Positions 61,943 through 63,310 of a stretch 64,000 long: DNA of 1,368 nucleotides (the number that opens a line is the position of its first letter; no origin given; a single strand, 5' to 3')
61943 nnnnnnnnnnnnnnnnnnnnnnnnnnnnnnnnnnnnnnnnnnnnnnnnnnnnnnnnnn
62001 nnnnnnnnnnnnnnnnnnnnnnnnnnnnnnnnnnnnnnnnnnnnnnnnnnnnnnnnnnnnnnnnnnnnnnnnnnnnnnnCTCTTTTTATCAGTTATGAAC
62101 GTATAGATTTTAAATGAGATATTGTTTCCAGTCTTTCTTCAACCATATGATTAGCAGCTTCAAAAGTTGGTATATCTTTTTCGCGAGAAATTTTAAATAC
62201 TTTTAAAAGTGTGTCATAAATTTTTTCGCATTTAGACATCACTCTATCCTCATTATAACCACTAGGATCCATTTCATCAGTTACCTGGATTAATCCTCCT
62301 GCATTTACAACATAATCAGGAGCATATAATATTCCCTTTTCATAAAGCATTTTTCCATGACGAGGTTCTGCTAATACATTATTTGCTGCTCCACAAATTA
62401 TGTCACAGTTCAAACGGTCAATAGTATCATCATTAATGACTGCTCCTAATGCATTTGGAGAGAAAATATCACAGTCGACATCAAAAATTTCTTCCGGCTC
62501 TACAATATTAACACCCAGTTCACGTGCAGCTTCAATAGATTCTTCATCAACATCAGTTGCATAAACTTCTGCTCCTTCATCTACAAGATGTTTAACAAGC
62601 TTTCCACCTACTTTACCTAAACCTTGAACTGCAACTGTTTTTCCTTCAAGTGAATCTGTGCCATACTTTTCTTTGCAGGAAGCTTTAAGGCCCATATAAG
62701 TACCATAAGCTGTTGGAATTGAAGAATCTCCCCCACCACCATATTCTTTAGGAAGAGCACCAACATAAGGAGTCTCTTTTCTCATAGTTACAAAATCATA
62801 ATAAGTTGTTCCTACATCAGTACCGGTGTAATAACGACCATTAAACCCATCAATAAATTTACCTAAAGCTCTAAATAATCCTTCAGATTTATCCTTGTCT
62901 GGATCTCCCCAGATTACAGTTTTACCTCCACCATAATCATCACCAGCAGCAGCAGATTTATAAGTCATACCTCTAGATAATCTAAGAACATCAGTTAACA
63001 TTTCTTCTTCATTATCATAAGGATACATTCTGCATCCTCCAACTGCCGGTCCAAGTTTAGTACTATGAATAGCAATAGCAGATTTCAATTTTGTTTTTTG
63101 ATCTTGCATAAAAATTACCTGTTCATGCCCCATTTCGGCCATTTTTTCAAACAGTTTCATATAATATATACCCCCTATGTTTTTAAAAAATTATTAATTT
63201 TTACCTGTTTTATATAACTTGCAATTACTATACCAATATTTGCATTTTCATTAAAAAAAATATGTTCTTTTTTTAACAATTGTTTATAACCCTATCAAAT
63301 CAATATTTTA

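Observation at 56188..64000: Predicted sigma-54/EBP-controlled amino-acid fermentation operon that swaps the BCKDH complex for a ferredoxin-dependent 2-oxoacid oxidoreductase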

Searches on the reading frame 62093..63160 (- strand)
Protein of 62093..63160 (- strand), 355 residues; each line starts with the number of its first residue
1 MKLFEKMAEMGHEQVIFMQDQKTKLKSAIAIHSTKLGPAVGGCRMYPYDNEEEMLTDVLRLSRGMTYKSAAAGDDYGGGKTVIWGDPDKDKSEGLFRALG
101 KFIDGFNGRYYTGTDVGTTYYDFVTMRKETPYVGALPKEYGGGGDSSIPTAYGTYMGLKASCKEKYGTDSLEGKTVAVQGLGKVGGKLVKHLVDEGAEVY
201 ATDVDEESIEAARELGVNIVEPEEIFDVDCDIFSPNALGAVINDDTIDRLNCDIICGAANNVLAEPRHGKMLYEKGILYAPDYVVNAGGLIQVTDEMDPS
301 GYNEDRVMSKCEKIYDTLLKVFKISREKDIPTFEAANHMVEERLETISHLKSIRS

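Call 6: search_protein_families(library=pfam, proteins=[window:62093-63160:-])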
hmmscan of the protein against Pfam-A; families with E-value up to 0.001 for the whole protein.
window:62093-63160:- (355 aa): 6 families
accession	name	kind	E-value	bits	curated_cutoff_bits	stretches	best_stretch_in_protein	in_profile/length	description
PF02812.23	ELFV_dehydrog_N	-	1.7e-24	86.4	25.3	1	18-130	7-127/129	Glu/Leu/Phe/Val dehydrogenase, dimerisation domain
PF00208.27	ELFV_dehydrog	-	3e-19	70.1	23.4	2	215-340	97-229/241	Glutamate/Leucine/Phenylalanine/Valine dehydrogenase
PF02826.25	2-Hacid_dh_C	-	7.4e-06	25.9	25.1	1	163-234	26-96/178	D-isomer specific 2-hydroxyacid dehydrogenase, NAD binding domain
PF02254.24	TrkA_N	-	0.00023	21.9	23.8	1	176-220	1-45/116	TrkA-N domain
PF00670.27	AdoHcyase_NAD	-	0.0006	20.4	27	1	167-256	16-106/162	S-adenosyl-L-homocysteine hydrolase, NAD binding domain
PF03446.21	NAD_binding_2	-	0.00066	20.2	21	0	176-222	2-48/161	NAD binding domain of 6-phosphogluconate dehydrogenase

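Call 7: search_protein_families(library=ncbifam, proteins=[window:62093-63160:-])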
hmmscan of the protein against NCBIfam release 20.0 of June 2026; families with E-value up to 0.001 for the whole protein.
window:62093-63160:- (355 aa): 15 families
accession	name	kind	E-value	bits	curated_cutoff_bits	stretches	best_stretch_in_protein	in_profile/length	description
NF035922.1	Trp_DH_ScyB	equivalog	1.2e-113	379.7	600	1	2-347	1-342/346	tryptophan dehydrogenase ScyB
NF040817.1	GdhA_Arch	equivalog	1e-22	80.9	750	2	220-343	279-406/419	glutamate dehydrogenase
NF041398.1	GluDhGdhB_Halo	equivalog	2.5e-18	66.2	620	1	30-331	56-386/410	glutamate dehydrogenase GdhB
NF006929.0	PRK09414.1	equivalog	2.8e-08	33.2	536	1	211-313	293-397/445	NADP-specific glutamate dehydrogenase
NF010634.0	PRK14031.1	equivalog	5e-06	25.2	822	1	210-317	291-397/444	NADP-specific glutamate dehydrogenase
TIGR03911.1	pyrrolys_PylD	equivalog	2.2e-05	23.7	150.05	1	169-223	141-199/266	3-methylornithyl-N6-L-lysine dehydrogenase PylD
NF006619.0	PRK09186.1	equivalog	4.1e-05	23.3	255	1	171-245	2-77/256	oxidoreductase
NF053647.1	pMurD2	equivalog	0.00028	19.9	550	1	176-245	3-81/405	pseudomurein biosynthesis peptide ligase pMurD2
TIGR03026.1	NDP-sugDHase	subfamily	0.00044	19.1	189.8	1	175-223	2-50/413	nucleotide sugar dehydrogenase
NF053674.1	XylDhXylBProt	equivalog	0.0005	19.6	400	1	169-261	7-98/252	D-xylose 1-dehydrogenase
NF010633.0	PRK14030.1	subfamily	0.00052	19.2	743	0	219-298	301-382/445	glutamate dehydrogenase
NF005469.0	PRK07063.1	equivalog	0.00054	19.6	306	1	169-266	3-102/260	SDR family oxidoreductase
NF007161.0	PRK09599.1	subfamily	0.00068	19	271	0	176-220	3-47/302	NADP-dependent phosphogluconate dehydrogenase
NF004526.0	PRK05872.1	subfamily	0.00084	18.5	276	0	169-243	6-78/297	short-chain dehydrogenase/reductase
NF004198.0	PRK05653.1-3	equivalog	0.00092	18.7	296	0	170-246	4-79/248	3-oxoacyl-ACP reductase FabG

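Call 14: find_encoding_contigs(protein=window:62093-63160:-, flank=10000, max_places=6)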
Protein window:62093-63160:- (355 aa): no gene with exactly this product is on record in the collection.

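Call 16: find_homologous_proteins(query=window:62093-63160:-)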
Query window:62093-63160:- (355 aa): 8000 proteins with E <= 0.001 among 8000 candidates; the best 120 are listed.
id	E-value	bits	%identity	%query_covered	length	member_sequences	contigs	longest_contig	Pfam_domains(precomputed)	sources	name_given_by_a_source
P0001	1.0e-224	764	93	100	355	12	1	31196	PF02812.24,PF02826.26,PF00208.28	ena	-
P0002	4.4e-204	696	86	99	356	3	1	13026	PF02812.24,PF02826.26,PF00208.28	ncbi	ncbi:MAG: Leu/Phe/Val dehydrogenase [Bacillota bacterium]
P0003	7.5e-198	675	83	99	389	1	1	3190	PF02812.24,PF02826.26,PF00208.28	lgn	-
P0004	4.0e-178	610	75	100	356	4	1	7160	PF02812.24,PF02826.26,PF00208.28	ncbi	ncbi:MAG: Leu/Phe/Val dehydrogenase [Bacillota bacterium]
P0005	4.0e-177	607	74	100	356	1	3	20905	PF02812.24,PF02826.26,PF00208.28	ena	-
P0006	3.5e-175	601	74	100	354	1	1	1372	PF02812.24,PF02826.26,PF00208.28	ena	-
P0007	1.1e-174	599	73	100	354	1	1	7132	PF02812.24,PF02826.26,PF00208.28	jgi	jgi:leucine dehydrogenase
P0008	8.8e-170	583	70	100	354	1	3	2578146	PF02812.24,PF02826.26,PF00208.28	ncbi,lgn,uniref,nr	ncbi:Glu/Leu/Phe/Val dehydrogenase dimerization domain-containing protein [Halothermothrix orenii]|u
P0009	5.4e-167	574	71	100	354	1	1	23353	PF02812.24,PF03446.22,PF02826.26,PF00208.28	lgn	-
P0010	3.3e-164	565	69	99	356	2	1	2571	PF02812.24,PF02826.26,PF00208.28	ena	-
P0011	9.4e-164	563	69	100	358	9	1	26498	PF02812.24,PF02826.26,PF00208.28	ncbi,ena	-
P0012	1.8e-163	562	69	100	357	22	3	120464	PF02812.24,PF02826.26,PF00208.28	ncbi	ncbi:MAG: Leu/Phe/Val dehydrogenase [Halanaerobiaceae bacterium]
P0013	1.4e-162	559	65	100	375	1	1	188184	PF02812.24,PF02826.26,PF00208.28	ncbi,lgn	-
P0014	3.3e-162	558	69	99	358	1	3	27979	PF02812.24,PF00208.28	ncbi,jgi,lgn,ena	-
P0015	7.8e-162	557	69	99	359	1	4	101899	PF02812.24,PF00208.28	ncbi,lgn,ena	-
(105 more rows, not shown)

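Call 18: find_related_loci(query=A1, collection=genome_contigs, flank=10000)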
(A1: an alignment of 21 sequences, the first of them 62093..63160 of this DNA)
Query A1 (355 aa) in genome_contigs; peptide patterns used: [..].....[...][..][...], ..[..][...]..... (x = any residue, [..] = any of these).
600 stretches matched a pattern (row limit reached: there are more); 596 encode a relative of the query (tblastn E <= 1e-3); the best 80 are kept; 80 distinct loci.
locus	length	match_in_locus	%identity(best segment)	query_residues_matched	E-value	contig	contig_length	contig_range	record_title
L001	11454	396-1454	86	1-353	0e+0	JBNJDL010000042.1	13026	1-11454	MAG: Bacillota bacterium isolate Y23_45dBSd4.bin.60 NODE_1781_length_13026_cov_9.618705, whole genome shotgun sequence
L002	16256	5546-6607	67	1-354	2e-164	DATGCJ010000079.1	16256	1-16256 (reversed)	MAG TPA_asm: Halanaerobiales bacterium isolate SMAG_U9645 k141_277977, whole genome shotgun sequence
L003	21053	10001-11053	65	3-353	2e-156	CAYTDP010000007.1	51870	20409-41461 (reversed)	MAG TPA_asm: uncultured Halanaerobiaceae bacterium isolate SRP201947_co1_372 genome assembly, contig: NODE_71_length_518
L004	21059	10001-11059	64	1-351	1e-154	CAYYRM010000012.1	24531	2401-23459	MAG TPA_asm: uncultured Eubacteriales bacterium isolate binchicken_co168_205 genome assembly, contig: NODE_3605_length_2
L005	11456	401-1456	60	1-353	1e-140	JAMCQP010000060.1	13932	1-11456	MAG: Bacillota bacterium isolate FK_Sedi_A_Bin.38 NODE_10842_length_13932_cov_2.72807, whole genome shotgun sequence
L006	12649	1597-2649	61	1-351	2e-135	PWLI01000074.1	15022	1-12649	MAG: Clostridiales bacterium isolate CSSed10_237R1 CS-Sed10-C8544, whole genome shotgun sequence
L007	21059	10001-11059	58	1-352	1e-133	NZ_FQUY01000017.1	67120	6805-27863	Desulforamulus putei DSM 12395, whole genome shotgun sequence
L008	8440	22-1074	58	1-351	2e-132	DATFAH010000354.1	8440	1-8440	MAG TPA_asm: Bacillales bacterium isolate SMAG_U8496 k141_681909, whole genome shotgun sequence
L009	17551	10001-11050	56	3-352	3e-131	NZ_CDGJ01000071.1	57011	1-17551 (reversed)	Acididesulfobacillus acetoxydans strain INE, whole genome shotgun sequence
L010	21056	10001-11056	57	3-353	3e-129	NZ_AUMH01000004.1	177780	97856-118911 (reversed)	Alicyclobacillus herbarius DSM 13609 H522DRAFT_scaffold00004.4_C, whole genome shotgun sequence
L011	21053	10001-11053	55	3-353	3e-128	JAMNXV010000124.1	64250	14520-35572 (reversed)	MAG: Bacillota bacterium isolate Bin_10 Bin_10_scaffold_617, whole genome shotgun sequence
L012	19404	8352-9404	55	1-351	2e-127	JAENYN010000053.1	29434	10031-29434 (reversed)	MAG: Alkalihalobacillus macyae isolate B5_bin.12 B5_bin12_NODE_401_length_29434_cov_39.474829, whole genome shotgun sequ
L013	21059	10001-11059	54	1-353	1e-124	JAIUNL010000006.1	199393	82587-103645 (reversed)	MAG: Bacteroidetes bacterium isolate BAC1 spades-bin.60~NODE_292_length_199393_cov_1.72652, whole genome shotgun sequenc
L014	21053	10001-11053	54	1-352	1e-123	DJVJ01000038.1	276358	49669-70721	MAG TPA_asm: Bacillales bacterium UBA6259 UBA6259_contig_21926, whole genome shotgun sequence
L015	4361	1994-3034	54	1-347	7e-125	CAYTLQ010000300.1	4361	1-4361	MAG TPA_asm: uncultured Ignavibacteriaceae bacterium isolate binchicken_co23_229 genome assembly, contig: k141_318170, w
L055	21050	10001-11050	52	1-351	1e-116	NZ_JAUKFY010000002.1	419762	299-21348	Brevibacillus laterosporus strain MSSRFCCT15 T15_R1_and_R2_contig_2, whole genome shotgun sequence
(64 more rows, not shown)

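Call 27: find_encoding_contigs(protein=P0001, flank=10000, max_places=3)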
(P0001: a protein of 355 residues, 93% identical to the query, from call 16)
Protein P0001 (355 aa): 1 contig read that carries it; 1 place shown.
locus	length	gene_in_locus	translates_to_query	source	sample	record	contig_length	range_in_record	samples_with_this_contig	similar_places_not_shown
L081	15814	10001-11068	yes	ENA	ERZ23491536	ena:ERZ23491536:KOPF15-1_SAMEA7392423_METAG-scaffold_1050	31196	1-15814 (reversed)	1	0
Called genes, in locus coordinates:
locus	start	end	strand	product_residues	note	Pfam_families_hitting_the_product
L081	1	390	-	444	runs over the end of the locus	PF01546:Peptidase_M20, PF07687:M20_dimer (weak)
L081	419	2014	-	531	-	-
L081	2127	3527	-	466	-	PF03606:DcuC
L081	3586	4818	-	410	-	PF02274:ADI, PF19420:DDAH_eukar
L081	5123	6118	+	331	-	PF02729:OTCace_N, PF00185:OTCace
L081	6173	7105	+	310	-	PF00696:AA_kinase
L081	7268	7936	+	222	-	-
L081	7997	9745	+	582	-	PF00989:PAS, PF13426:PAS_9, PF00989:PAS, PF13426:PAS_9, PF00158:Sigma54_activat, PF14532:Sigma54_activ_2, PF07724:AAA_2, PF07728:AAA_5, +8 more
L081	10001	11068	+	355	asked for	PF02812:ELFV_dehydrog_N, PF02826:2-Hacid_dh_C (faint), PF00208:ELFV_dehydrog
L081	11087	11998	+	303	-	PF01515:PTA_PTB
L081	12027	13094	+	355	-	PF02812:ELFV_dehydrog_N, PF02826:2-Hacid_dh_C (weak), PF00208:ELFV_dehydrog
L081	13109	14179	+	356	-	PF00480:ROK (weak), PF00871:Acetate_kinase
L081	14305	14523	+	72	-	PF12838:Fer4_7 (weak), PF14697:Fer4_21 (weak), PF12797:Fer4_2 (weak), PF00037:Fer4, PF12837:Fer4_6 (weak), PF13237:Fer4_10, PF12838:Fer4_7, PF13187:Fer4_9, +7 more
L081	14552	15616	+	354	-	PF01855:POR_N, PF02780:Transketolase_C, PF17147:PFOR_II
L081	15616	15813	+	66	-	?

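Call 30: search_solved_structures(query=window:62093-63160:-, max_evalue=1e-20)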
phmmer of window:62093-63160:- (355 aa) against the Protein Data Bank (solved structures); distinct sequences matched with E-value up to 1e-20: 17.
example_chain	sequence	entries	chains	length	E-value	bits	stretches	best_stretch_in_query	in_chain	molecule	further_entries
6acf_A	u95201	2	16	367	3e-124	418.4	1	1-350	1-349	Leucine dehydrogenase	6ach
8hpe_A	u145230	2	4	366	1.3e-117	396.5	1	2-351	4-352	Leucine dehydrogenase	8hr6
1leh_A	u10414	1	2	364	6.5e-114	384.4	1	1-350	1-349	LEUCINE DEHYDROGENASE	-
8gxd_A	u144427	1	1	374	1.5e-113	383.2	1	2-351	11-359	Glu/Leu/Phe/Val dehydrogenase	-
3vpx_A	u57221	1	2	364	6.3e-110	371.3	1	1-352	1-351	Leucine dehydrogenase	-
5b37_A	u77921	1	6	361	1.8e-95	323.8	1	1-351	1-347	Tryptophan dehydrogenase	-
7vid_A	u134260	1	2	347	4.8e-71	243.4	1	11-294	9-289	Leucine dehydrogenase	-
1bw9_A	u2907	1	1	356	6.8e-60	206.7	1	14-344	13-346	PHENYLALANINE DEHYDROGENASE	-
1c1x_A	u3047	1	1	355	6.9e-60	206.7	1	15-344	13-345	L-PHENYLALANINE DEHYDROGENASE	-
1bxg_A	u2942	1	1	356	8.1e-60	206.5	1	13-344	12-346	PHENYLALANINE DEHYDROGENASE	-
1c1d_A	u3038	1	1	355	8.8e-60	206.4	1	16-344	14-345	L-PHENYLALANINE DEHYDROGENASE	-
1bw9_B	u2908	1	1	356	3.5e-59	204.4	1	14-344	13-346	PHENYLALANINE DEHYDROGENASE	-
1bxg_B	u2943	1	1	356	3.5e-59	204.4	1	14-344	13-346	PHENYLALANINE DEHYDROGENASE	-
1c1x_B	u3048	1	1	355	3.6e-59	204.4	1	14-344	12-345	PROTEIN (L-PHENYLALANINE DEHYDROGENASE)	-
1c1d_B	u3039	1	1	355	4.7e-59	204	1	15-344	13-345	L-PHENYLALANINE DEHYDROGENASE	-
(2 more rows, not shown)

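Call 39: search_protein_families(library=pfam, proteins=[L081:7997-9745:+, L081:7268-7936:+, L081:419-2014:-])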
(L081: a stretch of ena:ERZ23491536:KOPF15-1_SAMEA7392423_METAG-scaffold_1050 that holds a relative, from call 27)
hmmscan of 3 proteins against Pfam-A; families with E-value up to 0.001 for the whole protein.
L081:7997-9745:+ (582 aa): 15 families
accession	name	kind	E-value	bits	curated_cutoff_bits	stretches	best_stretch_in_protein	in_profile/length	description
PF00158.32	Sigma54_activat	-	1.8e-70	236.5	20.2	1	263-430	1-167/168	Sigma-54 interaction domain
PF00989.32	PAS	-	1.8e-28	99.3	22.6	2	132-234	2-113/113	PAS fold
PF13426.13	PAS_9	-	5.5e-23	81.6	27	2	24-115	2-103/103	PAS domain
PF25601.1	AAA_lid_14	-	6.6e-22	77.6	27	1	436-519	1-82/87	AAA+ ATPase lid domain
PF14532.12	Sigma54_activ_2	-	1.4e-17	64.7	25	1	264-435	1-138/138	Sigma-54 interaction domain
PF08448.16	PAS_4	-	1.6e-17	64.2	23.1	2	20-117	2-109/110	PAS fold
PF02954.25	HTH_8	-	2.2e-15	56.5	22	1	541-579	4-42/42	Bacterial regulatory protein, Fis family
PF13188.13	PAS_8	-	1.6e-10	41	21.8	1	133-171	3-43/65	PAS domain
PF07724.20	AAA_2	-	3.2e-09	37.5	27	1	285-413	4-132/166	AAA domain (Cdc48 subfamily)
PF07728.20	AAA_5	-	1.2e-08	35.4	22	1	287-412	2-126/139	AAA domain (dynein-related subfamily)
PF13596.12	PAS_10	-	1.5e-08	35.7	22.1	1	18-114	4-106/106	PAS domain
PF00004.35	AAA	-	1e-07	32.9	21.2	1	287-410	1-116/131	ATPase family associated with various cellular activities (AAA)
PF12860.13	PAS_7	-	2.3e-06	28.2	27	0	20-118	2-112/115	PAS fold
PF24820.1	Diguanyl_cycl_sensor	-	1.5e-05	25.3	28.1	0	137-214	2-80/109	Diguanylate cyclase-like sensor domain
PF18024.7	HTH_50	-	0.00015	21.9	27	1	533-582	2-50/50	Helix-turn-helix domain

L081:7268-7936:+ (222 aa): 0 families

L081:419-2014:- (531 aa): 2 families
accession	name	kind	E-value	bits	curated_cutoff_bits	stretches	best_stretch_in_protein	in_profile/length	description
PF00015.26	MCPsignal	-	1e-29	104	34.6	1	203-357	17-171/172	Methyl-accepting chemotaxis protein (MCP) signalling domain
PF22673.2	MCP-like_PDC_1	-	2e-06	28.6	27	1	451-531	30-108/113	Methyl-accepting chemotaxis protein-like, first PDC sensor domain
